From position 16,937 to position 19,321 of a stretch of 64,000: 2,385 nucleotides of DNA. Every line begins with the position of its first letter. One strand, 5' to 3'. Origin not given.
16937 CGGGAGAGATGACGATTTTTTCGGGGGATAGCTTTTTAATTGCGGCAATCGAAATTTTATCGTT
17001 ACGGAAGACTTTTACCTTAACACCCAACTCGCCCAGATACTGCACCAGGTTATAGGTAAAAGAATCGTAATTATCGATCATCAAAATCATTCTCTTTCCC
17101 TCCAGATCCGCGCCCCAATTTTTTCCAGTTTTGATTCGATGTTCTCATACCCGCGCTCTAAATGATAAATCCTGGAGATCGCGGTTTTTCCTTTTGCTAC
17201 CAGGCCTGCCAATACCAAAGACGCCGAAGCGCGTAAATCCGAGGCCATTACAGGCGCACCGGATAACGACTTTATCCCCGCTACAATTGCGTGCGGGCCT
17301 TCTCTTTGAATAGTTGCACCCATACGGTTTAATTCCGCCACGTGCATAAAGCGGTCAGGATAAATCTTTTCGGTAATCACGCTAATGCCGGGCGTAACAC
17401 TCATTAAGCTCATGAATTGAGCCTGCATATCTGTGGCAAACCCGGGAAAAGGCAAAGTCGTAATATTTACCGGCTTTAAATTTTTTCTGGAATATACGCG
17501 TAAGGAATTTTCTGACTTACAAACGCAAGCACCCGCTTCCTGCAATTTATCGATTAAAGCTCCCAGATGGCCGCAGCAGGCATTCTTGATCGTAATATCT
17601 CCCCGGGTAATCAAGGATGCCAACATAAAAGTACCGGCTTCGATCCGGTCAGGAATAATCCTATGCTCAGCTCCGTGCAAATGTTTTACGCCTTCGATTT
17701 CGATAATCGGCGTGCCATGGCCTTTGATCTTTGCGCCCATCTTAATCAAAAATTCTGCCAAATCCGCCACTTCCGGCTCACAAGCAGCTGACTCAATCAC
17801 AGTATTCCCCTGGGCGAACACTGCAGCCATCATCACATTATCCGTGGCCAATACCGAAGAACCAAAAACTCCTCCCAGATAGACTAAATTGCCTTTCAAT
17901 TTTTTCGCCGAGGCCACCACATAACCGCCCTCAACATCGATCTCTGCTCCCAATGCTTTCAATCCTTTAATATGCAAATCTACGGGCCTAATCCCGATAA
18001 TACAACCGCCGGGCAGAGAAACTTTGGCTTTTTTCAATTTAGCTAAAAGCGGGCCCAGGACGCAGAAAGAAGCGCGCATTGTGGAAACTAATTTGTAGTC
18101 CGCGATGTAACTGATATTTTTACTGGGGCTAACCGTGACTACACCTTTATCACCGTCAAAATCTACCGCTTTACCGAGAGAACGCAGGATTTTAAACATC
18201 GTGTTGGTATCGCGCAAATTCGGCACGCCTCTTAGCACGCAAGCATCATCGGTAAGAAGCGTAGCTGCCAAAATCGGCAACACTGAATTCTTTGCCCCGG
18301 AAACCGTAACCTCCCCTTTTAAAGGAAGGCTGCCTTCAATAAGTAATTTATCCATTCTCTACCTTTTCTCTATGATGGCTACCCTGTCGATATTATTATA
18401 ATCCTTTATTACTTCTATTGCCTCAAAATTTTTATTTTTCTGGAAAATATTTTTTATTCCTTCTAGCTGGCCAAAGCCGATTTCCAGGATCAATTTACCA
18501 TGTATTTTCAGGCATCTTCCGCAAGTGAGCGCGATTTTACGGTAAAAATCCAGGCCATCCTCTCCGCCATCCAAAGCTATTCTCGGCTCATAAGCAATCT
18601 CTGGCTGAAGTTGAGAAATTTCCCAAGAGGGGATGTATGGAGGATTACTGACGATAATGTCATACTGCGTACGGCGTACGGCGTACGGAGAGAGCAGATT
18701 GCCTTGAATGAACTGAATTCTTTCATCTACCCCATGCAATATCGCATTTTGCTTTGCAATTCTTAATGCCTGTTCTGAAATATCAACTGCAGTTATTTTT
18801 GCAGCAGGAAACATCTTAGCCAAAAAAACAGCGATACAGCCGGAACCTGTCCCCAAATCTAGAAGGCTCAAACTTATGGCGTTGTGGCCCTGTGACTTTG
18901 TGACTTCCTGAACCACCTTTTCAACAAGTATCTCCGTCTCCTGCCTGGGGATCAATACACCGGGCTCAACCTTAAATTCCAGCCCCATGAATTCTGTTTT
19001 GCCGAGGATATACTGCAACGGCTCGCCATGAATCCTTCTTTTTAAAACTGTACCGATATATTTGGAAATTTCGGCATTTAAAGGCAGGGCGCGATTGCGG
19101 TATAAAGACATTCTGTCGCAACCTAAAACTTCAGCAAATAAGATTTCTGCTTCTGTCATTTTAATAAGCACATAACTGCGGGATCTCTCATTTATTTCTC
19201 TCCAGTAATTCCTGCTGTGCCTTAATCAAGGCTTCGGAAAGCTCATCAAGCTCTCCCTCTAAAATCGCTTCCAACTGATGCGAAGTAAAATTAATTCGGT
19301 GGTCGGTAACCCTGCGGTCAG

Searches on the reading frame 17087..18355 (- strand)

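Call 76: search_protein_families(library=pfam, proteins=[window:17087-18355:-], max_evalue=0.00001)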
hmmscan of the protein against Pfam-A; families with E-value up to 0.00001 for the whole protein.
window:17087-18355:- (422 aa): 1 family
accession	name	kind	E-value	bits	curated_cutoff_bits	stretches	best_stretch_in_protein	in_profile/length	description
PF00275.25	EPSP_synthase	-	6.5e-109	364.8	22.8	1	7-410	2-417/417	EPSP synthase (3-phosphoshikimate 1-carboxyvinyltransferase)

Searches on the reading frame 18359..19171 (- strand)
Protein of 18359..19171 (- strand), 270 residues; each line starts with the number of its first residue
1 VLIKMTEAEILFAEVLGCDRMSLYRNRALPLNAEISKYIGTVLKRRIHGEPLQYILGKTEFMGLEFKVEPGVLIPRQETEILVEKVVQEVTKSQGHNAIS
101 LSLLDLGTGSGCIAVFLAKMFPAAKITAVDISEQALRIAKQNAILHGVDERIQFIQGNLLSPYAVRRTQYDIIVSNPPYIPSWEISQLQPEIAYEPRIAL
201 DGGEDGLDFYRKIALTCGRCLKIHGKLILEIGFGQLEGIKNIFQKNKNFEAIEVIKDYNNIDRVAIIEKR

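Call 76: search_protein_families(library=pfam, proteins=[window:18359-19171:-], max_evalue=0.00001)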
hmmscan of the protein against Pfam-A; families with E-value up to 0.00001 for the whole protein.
window:18359-19171:- (270 aa): 11 families
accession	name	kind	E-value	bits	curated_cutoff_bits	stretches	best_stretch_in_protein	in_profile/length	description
PF05175.20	MTS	-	1.7e-16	60.8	23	1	99-179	31-108/170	Methyltransferase small domain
PF13847.12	Methyltransf_31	-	7.3e-14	52.1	27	1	102-176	6-81/145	Methyltransferase domain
PF17827.6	PrmC_N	-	3.6e-13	50.3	23.4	1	6-57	20-71/71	PrmC N-terminal domain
PF13649.12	Methyltransf_25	-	2.6e-12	47.7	27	1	104-176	2-71/97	Methyltransferase domain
PF06325.19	PrmA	-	1.1e-11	45.3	22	1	102-176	164-233/296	Ribosomal protein L11 methyltransferase (PrmA)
PF08241.18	Methyltransf_11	-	1.3e-08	35.8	21.2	1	104-176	1-67/95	Methyltransferase domain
PF08242.18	Methyltransf_12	-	3.5e-08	34.5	30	1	104-176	1-72/98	Methyltransferase domain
PF09445.16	Methyltransf_15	-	7.7e-08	32.5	22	1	103-178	4-80/165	RNA cap guanine-N2 methyltransferase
PF01170.24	UPF0020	-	1.3e-07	31.9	22.3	1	122-180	75-132/197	RMKL-like, methyltransferase domain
PF02384.22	N6_Mtase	-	1.6e-07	31.4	20.4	1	102-196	49-152/311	N-6 DNA Methylase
PF12847.13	Methyltransf_18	-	6.5e-06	26.7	27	0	102-167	17-82/151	Methyltransferase domain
